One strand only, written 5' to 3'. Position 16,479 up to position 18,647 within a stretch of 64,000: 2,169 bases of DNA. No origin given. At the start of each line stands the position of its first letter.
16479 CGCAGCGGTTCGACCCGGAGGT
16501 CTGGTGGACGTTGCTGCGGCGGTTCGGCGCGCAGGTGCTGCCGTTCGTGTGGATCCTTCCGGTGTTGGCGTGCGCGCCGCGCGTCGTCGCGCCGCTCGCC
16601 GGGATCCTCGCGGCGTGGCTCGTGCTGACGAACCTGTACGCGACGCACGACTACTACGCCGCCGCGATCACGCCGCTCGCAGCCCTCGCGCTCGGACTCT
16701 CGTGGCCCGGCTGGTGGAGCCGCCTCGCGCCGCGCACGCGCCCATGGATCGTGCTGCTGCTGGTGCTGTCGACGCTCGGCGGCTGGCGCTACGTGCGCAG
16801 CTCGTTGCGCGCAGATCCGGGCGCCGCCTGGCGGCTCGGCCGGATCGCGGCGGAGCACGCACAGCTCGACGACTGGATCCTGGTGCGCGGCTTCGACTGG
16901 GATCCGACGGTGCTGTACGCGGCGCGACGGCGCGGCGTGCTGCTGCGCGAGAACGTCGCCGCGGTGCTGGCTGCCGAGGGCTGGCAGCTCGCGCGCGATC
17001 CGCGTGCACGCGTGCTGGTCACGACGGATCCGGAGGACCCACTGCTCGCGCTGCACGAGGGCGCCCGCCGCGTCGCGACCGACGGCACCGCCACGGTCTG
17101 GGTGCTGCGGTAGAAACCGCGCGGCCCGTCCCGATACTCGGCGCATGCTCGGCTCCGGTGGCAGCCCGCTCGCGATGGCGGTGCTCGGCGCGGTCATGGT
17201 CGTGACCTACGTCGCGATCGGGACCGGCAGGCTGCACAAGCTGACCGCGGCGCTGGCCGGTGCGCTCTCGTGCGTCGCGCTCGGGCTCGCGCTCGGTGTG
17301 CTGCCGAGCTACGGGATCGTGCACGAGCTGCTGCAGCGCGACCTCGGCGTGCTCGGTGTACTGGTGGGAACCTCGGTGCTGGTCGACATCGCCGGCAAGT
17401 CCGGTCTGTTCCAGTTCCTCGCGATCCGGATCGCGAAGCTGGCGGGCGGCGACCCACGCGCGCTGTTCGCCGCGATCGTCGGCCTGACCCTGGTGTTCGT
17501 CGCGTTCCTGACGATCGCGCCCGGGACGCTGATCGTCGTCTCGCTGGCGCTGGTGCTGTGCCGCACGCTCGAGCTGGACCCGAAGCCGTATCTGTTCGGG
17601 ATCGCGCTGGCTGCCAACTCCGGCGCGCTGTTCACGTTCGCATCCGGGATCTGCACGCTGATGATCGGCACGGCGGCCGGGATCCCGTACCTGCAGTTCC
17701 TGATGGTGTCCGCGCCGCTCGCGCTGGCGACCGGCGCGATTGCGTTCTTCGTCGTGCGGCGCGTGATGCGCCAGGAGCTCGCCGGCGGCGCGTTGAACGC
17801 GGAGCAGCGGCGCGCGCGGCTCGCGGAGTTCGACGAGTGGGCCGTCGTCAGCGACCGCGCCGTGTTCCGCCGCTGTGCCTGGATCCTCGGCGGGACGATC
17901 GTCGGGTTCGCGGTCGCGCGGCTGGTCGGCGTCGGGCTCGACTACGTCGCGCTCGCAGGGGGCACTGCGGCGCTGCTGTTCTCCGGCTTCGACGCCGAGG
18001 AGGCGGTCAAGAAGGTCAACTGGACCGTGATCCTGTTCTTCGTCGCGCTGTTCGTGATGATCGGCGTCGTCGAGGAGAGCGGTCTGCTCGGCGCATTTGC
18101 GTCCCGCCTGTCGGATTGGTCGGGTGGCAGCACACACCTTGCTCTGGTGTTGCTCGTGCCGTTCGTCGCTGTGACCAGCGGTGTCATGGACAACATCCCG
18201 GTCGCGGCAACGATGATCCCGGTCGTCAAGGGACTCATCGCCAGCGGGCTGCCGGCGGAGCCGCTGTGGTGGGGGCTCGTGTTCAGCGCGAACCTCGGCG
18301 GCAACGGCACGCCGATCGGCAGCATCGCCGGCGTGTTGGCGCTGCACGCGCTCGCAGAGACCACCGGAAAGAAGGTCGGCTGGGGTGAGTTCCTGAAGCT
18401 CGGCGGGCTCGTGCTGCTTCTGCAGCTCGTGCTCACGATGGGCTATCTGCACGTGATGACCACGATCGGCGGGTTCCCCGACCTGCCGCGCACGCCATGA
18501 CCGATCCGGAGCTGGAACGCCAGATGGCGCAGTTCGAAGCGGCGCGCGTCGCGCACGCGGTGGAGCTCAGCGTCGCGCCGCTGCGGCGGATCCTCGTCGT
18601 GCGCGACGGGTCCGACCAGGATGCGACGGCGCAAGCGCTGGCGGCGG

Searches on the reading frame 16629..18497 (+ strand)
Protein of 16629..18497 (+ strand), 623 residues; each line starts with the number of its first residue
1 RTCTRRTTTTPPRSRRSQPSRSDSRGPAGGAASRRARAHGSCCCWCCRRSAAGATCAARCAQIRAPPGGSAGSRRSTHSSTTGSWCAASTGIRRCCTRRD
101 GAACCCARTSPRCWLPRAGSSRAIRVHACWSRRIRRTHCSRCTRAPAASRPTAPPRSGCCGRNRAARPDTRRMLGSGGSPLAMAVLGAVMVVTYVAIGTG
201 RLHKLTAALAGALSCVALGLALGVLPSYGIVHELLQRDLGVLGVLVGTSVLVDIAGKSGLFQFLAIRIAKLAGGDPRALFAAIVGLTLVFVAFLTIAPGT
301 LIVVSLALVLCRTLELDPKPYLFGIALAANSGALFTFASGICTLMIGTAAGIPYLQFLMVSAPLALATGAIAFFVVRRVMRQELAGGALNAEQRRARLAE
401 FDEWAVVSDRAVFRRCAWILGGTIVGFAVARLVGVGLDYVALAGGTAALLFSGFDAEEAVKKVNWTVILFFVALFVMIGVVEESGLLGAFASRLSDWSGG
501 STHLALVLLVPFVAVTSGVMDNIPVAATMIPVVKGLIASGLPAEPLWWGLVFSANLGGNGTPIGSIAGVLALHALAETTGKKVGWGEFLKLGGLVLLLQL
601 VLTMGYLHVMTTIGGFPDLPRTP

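Call 45: search_protein_families(library=pfam, proteins=[window:16629-18497:+], max_evalue=0.00001)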
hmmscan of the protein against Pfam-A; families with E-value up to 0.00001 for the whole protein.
window:16629-18497:+ (623 aa): 2 families
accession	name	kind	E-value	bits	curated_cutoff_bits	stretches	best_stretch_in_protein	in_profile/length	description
PF03600.22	CitMHS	-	1.7e-68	231.7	31.9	2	194-551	1-334/336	Citrate transporter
PF02040.21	ArsB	-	1.6e-14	54.6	22.2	1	252-607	65-419/423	Arsenical pump membrane protein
